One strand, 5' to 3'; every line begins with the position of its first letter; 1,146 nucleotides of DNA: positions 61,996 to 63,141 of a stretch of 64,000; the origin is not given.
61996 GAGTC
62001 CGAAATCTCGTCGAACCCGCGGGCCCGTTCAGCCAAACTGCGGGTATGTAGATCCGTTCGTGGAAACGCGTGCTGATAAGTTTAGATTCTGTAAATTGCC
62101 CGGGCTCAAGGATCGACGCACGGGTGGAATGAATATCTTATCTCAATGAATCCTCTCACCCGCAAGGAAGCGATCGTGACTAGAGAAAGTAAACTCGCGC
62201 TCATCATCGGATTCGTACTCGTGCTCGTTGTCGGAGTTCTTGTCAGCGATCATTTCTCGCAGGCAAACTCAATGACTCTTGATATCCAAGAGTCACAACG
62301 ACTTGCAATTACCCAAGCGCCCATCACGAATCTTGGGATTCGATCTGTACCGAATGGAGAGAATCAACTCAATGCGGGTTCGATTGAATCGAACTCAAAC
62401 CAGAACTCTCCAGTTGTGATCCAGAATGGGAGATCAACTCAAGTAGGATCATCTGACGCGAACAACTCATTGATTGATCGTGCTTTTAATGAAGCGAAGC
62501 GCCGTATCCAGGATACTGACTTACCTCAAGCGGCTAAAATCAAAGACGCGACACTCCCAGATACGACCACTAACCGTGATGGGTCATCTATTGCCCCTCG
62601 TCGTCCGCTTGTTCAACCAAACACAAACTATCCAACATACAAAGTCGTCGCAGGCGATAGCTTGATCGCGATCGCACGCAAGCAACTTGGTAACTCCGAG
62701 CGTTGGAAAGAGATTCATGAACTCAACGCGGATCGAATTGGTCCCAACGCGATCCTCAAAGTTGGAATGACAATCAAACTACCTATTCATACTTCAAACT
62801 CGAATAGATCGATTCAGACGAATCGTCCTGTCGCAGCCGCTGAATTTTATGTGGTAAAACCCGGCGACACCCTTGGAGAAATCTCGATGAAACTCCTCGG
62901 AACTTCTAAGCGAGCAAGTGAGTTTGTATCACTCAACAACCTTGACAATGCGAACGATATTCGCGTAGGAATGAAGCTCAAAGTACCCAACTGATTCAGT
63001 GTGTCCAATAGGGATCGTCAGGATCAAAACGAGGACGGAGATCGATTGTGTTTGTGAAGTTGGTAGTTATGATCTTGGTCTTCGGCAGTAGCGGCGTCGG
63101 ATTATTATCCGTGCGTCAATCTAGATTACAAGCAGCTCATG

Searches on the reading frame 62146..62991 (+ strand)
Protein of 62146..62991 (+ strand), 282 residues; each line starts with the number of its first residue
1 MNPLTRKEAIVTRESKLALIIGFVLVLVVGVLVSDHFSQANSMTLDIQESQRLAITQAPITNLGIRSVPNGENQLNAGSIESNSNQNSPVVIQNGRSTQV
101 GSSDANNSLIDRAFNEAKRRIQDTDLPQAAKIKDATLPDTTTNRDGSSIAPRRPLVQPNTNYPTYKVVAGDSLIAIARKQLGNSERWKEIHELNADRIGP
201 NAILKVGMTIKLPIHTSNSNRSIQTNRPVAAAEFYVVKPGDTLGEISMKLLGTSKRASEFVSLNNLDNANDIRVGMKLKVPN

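Call 45: find_encoding_contigs(protein=window:62146-62991:+, flank=10000, max_places=3)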
Protein window:62146-62991:+ (282 aa): 1 contig read that carries it; 1 place shown.
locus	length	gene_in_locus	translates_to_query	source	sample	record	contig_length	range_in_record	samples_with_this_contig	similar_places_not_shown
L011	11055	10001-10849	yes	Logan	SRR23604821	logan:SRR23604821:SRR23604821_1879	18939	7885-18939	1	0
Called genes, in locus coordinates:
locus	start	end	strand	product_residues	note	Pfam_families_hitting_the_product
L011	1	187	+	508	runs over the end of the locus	PF13469:Sulfotransfer_3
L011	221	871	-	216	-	PF12867:DinB_2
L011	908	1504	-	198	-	-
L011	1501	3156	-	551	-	PF00890:FAD_binding_2, PF02910:Succ_DH_flav_C (weak)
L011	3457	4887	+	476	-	PF07719:TPR_2 (faint), PF13181:TPR_8 (faint), PF13428:TPR_14 (faint), PF14559:TPR_19 (faint), PF00685:Sulfotransfer_1, PF13469:Sulfotransfer_3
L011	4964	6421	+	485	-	PF07719:TPR_2 (faint), PF12895:ANAPC3 (faint), PF13428:TPR_14 (faint), PF13431:TPR_17 (faint), PF23914:TPR_CcmH_CycH (faint), PF14559:TPR_19 (weak), PF00685:Sulfotransfer_1, PF13469:Sulfotransfer_3, +1 more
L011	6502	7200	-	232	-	PF03938:OmpH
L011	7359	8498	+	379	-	PF02073:Peptidase_M29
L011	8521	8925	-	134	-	-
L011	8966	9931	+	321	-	PF01795:Methyltransf_5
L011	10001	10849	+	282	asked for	PF01476:LysM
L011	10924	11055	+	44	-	?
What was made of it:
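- Four TPR-sulfotransferase paralogs lie in the same window, which would fit production of sulfated polymers (call 45).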
